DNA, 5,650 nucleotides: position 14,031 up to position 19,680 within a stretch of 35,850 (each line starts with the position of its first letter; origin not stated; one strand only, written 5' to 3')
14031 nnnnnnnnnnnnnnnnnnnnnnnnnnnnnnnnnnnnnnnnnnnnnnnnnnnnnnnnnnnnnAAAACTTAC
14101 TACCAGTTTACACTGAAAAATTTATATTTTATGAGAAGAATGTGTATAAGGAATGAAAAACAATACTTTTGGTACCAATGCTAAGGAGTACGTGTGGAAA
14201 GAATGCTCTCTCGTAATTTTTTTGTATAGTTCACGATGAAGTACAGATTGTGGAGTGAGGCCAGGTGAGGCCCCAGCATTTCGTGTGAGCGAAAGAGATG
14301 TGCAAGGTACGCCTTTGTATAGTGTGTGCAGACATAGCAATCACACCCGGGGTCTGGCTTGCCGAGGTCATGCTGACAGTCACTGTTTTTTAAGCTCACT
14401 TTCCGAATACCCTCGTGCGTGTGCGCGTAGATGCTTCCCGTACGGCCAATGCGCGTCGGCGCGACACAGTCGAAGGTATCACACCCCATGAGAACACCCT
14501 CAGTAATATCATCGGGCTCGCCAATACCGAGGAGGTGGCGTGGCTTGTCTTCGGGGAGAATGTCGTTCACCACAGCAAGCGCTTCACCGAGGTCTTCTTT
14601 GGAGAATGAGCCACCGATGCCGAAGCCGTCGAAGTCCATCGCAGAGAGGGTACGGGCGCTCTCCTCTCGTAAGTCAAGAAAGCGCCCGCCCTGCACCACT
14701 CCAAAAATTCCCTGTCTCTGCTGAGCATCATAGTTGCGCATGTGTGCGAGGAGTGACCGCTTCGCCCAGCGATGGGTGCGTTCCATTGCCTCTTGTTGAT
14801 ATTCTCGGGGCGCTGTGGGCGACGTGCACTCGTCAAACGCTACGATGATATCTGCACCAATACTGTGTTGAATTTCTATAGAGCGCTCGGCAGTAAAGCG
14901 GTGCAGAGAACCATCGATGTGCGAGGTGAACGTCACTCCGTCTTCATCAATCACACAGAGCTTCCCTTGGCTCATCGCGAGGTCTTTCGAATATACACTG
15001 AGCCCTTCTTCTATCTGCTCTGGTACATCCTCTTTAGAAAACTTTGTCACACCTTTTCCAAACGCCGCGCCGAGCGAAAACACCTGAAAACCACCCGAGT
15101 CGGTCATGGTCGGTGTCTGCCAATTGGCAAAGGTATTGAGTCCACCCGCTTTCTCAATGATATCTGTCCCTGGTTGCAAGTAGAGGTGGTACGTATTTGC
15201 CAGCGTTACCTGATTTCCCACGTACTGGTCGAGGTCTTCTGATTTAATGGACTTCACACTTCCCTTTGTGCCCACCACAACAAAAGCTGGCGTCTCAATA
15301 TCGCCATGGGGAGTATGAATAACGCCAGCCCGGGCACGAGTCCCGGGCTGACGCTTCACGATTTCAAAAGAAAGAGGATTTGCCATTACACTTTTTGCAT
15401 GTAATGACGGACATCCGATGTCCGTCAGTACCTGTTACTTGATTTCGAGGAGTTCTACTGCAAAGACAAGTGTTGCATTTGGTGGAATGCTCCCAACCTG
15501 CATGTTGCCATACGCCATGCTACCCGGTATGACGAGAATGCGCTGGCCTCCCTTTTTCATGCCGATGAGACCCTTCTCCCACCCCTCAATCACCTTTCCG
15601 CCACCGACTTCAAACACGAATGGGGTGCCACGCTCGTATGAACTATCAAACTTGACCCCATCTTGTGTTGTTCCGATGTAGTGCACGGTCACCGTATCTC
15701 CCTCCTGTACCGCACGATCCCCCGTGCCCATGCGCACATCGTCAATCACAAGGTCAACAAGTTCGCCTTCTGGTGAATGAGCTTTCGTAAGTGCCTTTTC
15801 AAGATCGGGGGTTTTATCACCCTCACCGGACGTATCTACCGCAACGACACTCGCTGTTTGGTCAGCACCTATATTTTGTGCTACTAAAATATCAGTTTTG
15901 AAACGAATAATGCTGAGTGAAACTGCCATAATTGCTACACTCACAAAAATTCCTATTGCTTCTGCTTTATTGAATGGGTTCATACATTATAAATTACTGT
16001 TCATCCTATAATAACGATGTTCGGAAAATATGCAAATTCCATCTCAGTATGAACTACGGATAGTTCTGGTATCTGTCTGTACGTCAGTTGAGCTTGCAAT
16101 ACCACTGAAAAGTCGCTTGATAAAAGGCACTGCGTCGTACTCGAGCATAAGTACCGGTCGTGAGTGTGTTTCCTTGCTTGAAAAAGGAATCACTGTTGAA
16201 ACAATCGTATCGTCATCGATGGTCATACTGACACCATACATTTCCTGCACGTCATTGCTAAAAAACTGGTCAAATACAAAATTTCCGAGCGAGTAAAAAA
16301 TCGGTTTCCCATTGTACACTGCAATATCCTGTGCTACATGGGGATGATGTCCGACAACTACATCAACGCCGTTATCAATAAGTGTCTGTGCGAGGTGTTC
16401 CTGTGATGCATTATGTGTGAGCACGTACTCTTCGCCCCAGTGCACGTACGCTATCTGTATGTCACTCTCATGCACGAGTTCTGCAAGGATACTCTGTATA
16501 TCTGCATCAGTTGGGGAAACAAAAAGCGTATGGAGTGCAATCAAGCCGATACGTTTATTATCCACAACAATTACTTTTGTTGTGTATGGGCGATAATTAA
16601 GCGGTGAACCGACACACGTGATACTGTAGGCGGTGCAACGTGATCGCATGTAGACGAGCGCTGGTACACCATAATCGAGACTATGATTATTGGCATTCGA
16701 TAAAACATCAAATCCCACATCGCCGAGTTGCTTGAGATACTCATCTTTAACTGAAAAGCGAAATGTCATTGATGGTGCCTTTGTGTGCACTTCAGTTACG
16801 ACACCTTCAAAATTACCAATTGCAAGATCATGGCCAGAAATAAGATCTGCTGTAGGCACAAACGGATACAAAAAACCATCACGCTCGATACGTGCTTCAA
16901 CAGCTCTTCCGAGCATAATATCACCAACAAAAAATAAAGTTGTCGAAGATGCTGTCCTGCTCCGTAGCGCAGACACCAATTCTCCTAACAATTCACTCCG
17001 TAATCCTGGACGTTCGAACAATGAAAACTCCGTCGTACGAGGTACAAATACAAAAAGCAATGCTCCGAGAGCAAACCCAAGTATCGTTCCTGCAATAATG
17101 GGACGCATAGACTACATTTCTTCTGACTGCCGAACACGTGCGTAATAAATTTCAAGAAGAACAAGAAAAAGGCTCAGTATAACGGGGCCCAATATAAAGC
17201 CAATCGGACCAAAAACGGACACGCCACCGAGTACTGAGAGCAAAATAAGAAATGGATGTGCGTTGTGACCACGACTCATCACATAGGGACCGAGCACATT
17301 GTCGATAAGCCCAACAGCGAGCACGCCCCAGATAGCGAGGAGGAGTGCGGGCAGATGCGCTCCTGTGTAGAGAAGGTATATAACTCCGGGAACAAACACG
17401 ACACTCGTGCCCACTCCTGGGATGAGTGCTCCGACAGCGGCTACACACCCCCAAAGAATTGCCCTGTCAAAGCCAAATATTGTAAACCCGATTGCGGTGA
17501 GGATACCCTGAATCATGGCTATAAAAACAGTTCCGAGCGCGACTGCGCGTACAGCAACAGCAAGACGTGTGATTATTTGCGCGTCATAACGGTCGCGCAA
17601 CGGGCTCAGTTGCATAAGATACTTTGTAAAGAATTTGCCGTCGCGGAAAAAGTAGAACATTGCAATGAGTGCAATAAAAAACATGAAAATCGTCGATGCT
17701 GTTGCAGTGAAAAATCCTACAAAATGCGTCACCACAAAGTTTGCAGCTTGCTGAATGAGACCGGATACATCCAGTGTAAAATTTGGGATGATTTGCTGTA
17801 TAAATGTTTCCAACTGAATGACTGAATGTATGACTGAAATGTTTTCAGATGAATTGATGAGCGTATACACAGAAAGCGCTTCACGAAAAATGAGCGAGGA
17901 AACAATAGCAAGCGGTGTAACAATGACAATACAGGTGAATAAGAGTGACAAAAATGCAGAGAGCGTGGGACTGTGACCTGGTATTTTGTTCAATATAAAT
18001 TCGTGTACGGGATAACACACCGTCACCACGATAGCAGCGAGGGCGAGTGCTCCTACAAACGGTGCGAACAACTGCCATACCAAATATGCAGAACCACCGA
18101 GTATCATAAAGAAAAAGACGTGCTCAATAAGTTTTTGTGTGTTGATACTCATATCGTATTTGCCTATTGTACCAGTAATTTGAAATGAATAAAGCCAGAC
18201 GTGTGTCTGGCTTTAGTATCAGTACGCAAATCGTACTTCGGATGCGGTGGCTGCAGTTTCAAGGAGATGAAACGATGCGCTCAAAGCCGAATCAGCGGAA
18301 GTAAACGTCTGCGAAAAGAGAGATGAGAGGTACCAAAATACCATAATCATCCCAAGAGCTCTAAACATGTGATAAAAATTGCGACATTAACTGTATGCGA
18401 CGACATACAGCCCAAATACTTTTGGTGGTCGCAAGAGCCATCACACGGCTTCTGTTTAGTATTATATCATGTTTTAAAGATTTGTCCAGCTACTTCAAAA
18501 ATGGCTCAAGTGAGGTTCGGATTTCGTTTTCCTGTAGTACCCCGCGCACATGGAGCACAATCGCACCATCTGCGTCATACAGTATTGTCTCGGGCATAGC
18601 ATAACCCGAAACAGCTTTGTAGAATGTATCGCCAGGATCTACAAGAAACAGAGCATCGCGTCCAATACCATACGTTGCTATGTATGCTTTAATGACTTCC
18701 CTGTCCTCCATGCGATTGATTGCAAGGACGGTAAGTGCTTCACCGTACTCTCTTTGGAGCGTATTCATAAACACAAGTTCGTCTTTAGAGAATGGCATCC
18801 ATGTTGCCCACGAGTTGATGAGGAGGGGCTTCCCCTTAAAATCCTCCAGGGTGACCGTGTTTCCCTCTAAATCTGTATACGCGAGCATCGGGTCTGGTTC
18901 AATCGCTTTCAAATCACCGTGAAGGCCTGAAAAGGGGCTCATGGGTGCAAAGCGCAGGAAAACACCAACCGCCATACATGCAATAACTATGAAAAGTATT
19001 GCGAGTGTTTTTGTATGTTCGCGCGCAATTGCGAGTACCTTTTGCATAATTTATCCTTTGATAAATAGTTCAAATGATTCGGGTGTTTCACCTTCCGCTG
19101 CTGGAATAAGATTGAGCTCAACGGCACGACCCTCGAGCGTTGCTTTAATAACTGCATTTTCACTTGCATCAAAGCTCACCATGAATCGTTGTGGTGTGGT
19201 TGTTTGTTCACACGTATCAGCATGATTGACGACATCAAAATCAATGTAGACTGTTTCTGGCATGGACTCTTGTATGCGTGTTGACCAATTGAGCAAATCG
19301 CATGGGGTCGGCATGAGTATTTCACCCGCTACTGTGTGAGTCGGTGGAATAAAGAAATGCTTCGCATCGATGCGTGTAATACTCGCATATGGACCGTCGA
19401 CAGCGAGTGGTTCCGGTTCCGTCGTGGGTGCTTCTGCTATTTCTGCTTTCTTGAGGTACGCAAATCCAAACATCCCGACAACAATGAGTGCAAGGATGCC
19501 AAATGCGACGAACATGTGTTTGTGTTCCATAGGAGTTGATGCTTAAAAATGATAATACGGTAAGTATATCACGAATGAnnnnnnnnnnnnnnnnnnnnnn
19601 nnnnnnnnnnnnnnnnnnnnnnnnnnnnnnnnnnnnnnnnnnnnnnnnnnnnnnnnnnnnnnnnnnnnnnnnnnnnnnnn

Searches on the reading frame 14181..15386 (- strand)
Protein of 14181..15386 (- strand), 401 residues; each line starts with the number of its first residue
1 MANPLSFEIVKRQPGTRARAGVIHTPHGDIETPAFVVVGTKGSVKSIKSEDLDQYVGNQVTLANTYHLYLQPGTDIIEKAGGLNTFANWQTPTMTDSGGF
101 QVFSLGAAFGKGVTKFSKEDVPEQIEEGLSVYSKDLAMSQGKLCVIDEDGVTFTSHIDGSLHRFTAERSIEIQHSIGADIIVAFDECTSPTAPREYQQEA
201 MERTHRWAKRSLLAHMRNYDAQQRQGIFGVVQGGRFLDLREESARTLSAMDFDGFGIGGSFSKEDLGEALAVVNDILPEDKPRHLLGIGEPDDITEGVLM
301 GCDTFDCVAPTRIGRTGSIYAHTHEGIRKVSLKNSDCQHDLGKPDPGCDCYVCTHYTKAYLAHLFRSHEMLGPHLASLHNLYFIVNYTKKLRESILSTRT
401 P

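Call 5: search_protein_families(library=pfam, proteins=[window:14181-15386:-], max_evalue=0.001)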
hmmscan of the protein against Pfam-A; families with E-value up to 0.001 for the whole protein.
window:14181-15386:- (401 aa): 1 family
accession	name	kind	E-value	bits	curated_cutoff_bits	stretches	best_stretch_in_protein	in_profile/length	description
PF01702.25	TGT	-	2.7e-125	418.6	26.3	2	138-398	87-342/357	Queuine tRNA-ribosyltransferase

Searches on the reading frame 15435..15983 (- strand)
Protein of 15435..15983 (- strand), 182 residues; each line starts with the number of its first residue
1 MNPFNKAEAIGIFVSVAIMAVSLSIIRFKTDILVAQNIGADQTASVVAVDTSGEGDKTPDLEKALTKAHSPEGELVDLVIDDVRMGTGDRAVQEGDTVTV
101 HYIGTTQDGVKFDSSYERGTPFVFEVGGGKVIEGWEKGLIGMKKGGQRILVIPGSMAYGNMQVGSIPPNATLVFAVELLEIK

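Call 5: search_protein_families(library=pfam, proteins=[window:15435-15983:-], max_evalue=0.001)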
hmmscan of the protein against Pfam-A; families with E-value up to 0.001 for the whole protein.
window:15435-15983:- (182 aa): 1 family
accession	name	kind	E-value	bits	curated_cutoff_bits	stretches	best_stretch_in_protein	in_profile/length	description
PF00254.34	FKBP_C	-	1.3e-34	118.8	21.1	1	88-179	1-94/94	FKBP-type peptidyl-prolyl cis-trans isomerase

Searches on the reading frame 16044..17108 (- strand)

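Call 5: search_protein_families(library=pfam, proteins=[window:16044-17108:-], max_evalue=0.001)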
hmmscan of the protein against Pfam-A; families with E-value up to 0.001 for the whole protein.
window:16044-17108:- (354 aa): 1 family
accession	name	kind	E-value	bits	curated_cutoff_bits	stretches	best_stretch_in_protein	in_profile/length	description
PF09587.15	PGA_cap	-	1.4e-57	195.5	27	1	57-281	1-255/255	Bacterial capsule synthesis protein PGA_cap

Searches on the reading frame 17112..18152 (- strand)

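Call 6: search_protein_families(library=pfam, proteins=[window:17112-18152:-], max_evalue=0.001)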
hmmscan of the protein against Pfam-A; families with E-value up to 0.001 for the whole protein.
window:17112-18152:- (346 aa): 1 family
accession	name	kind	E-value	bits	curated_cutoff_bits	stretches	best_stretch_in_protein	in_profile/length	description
PF01594.21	AI-2E_transport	-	3.6e-45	155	34.3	1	12-336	4-326/327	AI-2E family transporter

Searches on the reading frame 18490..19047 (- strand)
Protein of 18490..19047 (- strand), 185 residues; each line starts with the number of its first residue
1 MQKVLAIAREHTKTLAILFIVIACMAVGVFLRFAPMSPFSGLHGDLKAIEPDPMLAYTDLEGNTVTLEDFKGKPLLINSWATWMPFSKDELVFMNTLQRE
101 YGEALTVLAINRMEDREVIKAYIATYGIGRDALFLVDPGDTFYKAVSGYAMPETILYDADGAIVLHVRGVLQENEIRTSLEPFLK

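Call 6: search_protein_families(library=pfam, proteins=[window:18490-19047:-], max_evalue=0.001)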
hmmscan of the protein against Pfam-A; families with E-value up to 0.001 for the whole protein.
window:18490-19047:- (185 aa): 2 families
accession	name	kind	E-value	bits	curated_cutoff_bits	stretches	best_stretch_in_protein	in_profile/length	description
PF08534.16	Redoxin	-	3.3e-12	46.8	26.6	1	55-167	11-132/148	Redoxin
PF00578.27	AhpC-TSA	-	1.2e-10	41.8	26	1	55-164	8-122/124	AhpC/TSA family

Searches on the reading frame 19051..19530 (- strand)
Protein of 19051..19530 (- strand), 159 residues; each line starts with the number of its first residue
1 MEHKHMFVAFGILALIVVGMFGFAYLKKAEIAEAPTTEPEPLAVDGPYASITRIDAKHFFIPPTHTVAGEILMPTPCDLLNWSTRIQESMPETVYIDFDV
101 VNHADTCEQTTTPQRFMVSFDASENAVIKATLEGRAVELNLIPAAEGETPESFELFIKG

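Call 6: search_protein_families(library=pfam, proteins=[window:19051-19530:-], max_evalue=0.001)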
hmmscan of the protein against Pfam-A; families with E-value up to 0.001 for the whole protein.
window:19051-19530:- (159 aa): 0 families

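Call 21: search_protein_families(library=ncbifam, proteins=[window:19051-19530:-], max_evalue=0.01)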
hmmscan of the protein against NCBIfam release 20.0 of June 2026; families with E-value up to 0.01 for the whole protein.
window:19051-19530:- (159 aa): 0 families

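Call 38: search_protein_families(library=pfam, proteins=[window:19051-19530:-], max_evalue=1)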
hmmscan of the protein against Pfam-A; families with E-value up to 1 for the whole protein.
window:19051-19530:- (159 aa): 1 family
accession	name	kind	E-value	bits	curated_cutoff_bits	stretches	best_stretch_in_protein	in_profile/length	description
PF09864.15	MliC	-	0.089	13.2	22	1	107-148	3-41/67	Membrane-bound lysozyme-inhibitor of c-type lysozyme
